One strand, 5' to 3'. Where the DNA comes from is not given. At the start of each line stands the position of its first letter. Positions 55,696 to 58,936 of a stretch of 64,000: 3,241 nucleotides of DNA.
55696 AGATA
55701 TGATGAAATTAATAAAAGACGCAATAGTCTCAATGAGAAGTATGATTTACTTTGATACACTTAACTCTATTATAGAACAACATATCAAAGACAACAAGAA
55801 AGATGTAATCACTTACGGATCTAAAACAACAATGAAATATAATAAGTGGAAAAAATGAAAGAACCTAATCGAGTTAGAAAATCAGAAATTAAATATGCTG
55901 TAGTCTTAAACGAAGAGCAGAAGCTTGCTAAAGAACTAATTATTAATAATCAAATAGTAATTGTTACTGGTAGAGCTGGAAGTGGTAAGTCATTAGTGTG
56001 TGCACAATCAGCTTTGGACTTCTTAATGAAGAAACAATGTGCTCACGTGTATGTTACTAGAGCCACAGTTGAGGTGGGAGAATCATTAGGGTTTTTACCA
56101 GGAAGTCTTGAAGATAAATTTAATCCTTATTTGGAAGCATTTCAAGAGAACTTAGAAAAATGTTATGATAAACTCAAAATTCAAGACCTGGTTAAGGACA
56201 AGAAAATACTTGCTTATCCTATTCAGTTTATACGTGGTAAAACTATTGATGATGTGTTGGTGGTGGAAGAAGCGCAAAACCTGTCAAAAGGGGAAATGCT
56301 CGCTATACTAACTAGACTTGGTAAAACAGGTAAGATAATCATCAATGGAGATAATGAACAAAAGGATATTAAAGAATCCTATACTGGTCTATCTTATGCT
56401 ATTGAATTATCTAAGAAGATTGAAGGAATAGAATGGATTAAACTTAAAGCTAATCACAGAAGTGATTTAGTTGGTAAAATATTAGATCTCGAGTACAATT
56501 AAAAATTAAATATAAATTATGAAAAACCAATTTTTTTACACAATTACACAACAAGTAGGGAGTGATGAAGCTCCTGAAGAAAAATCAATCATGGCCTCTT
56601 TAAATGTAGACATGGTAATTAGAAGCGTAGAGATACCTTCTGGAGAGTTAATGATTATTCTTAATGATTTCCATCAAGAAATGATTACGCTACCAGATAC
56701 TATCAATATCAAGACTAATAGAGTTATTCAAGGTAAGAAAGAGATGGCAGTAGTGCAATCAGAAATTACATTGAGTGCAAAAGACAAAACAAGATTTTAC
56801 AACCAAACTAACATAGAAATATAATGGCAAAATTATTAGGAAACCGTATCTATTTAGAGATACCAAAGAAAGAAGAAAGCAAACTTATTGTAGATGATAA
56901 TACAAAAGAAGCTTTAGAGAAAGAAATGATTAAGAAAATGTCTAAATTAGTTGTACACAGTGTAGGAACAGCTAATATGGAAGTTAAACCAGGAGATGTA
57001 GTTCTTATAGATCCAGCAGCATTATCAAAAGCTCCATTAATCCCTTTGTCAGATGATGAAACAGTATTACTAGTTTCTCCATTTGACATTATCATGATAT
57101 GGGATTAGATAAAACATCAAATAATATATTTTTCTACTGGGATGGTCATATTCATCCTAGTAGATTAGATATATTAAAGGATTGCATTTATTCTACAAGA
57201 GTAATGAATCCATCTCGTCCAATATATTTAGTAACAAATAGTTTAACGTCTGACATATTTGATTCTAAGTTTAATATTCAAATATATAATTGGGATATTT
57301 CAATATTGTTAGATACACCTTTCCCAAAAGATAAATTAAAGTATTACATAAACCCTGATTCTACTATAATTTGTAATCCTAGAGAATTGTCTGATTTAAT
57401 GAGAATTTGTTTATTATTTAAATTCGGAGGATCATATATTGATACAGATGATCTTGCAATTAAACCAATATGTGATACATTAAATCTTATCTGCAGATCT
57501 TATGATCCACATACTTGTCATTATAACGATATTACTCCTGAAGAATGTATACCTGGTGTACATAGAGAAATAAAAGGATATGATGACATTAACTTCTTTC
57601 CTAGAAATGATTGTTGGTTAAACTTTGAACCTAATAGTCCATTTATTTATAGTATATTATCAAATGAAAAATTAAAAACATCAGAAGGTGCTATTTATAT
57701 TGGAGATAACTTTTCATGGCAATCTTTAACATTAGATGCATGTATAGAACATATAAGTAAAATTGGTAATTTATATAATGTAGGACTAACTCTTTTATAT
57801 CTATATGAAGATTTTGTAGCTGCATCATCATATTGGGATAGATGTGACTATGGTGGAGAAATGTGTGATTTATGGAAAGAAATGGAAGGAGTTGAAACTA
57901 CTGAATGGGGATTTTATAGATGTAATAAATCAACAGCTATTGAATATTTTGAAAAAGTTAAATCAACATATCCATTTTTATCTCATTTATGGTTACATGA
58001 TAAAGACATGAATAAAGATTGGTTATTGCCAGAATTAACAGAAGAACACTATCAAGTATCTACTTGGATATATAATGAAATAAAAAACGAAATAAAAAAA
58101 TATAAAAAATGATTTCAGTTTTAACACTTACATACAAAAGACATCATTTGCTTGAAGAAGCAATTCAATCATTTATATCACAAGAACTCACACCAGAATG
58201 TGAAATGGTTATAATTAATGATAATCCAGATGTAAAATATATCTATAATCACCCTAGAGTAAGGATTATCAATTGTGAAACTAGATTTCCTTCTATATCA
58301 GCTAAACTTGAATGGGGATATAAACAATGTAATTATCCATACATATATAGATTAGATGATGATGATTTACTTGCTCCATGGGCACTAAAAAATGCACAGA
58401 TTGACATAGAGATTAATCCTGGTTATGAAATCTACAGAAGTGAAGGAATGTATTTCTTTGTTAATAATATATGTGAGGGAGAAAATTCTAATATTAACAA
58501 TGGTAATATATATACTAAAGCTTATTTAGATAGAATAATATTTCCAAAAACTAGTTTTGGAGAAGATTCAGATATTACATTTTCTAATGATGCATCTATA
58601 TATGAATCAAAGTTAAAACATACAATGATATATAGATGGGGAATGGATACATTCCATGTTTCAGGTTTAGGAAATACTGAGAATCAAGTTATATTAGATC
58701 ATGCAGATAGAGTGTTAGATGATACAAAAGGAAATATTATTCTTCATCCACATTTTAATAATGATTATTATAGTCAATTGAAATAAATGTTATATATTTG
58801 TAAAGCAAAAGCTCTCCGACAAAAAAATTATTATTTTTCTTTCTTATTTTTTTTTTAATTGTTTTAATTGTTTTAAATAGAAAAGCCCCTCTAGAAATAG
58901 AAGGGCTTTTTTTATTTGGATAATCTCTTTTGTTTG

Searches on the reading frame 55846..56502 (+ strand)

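Call 56: search_protein_families(library=pfam, proteins=[window:55846-56502:+], max_evalue=0.01)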
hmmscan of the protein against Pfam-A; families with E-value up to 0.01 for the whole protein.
window:55846-56502:+ (218 aa): 12 families
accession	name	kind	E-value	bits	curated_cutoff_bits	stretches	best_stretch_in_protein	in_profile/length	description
PF02562.22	PhoH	-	8.1e-49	166.3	27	1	22-214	6-202/205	PhoH-like protein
PF13604.12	AAA_30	-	1.4e-07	31.8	27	1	21-173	2-128/191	AAA domain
PF13401.12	AAA_22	-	2.2e-07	31.7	27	1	35-160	5-109/130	AAA domain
PF13245.12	AAA_19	-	2.7e-06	28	25.1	1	25-172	1-128/134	AAA domain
PF09848.15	SLFN-g3_helicase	-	1.3e-05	25.1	24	1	36-148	2-93/354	Schlafen group 3, DNA/RNA helicase domain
PF20720.3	nSTAND3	-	3.6e-05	23.9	27.2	1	23-70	5-51/155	Novel STAND NTPase 3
PF25199.1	nSTAND_NTPase5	-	5.9e-05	23.4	34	1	34-73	40-79/145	Novel STAND NTPase 5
PF06745.19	ATPase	-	0.00038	20.3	26.6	1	32-114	16-87/231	KaiC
PF01443.25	Viral_helicase1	-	0.0032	17.8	21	0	39-72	2-34/228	Viral superfamily 1 RNA helicase core domain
PF13481.12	AAA_25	-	0.0043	17.1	27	1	21-66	19-64/195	AAA domain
PF00270.35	DEAD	-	0.0046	17.1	26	0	23-64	2-42/167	DEAD/DEAH box helicase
PF13191.12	AAA_16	-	0.008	17.1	32.6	0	36-148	25-146/167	AAA ATPase domain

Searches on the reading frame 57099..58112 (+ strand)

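Call 8: search_protein_families(library=phrogs, proteins=[window:57099-58112:+], max_evalue=0.001)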
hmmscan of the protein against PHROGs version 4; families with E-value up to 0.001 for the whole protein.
window:57099-58112:+ (337 aa): 0 families

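Call 56: search_protein_families(library=pfam, proteins=[window:57099-58112:+], max_evalue=0.01)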
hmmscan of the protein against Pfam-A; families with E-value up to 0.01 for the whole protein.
window:57099-58112:+ (337 aa): 2 families
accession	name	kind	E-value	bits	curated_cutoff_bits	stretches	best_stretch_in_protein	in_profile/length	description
PF04488.21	Gly_transf_sug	-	1.1e-07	32.9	23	1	29-127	7-85/93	Glycosyltransferase sugar-binding region containing DXD motif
PF05704.18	Caps_synth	-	0.0067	16.3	24.5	0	94-116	110-132/278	Capsular polysaccharide synthesis protein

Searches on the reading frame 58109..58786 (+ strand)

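Call 8: search_protein_families(library=phrogs, proteins=[window:58109-58786:+], max_evalue=0.001)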
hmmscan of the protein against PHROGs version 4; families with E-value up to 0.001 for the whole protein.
window:58109-58786:+ (225 aa): 0 families

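Call 56: search_protein_families(library=pfam, proteins=[window:58109-58786:+], max_evalue=0.01)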
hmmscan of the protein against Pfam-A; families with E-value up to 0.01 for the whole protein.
window:58109-58786:+ (225 aa): 1 family
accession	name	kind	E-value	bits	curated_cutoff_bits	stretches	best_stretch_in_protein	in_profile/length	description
PF00535.33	Glycos_transf_2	-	4.6e-10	40.1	23.3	1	3-94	1-97/168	Glycosyl transferase family 2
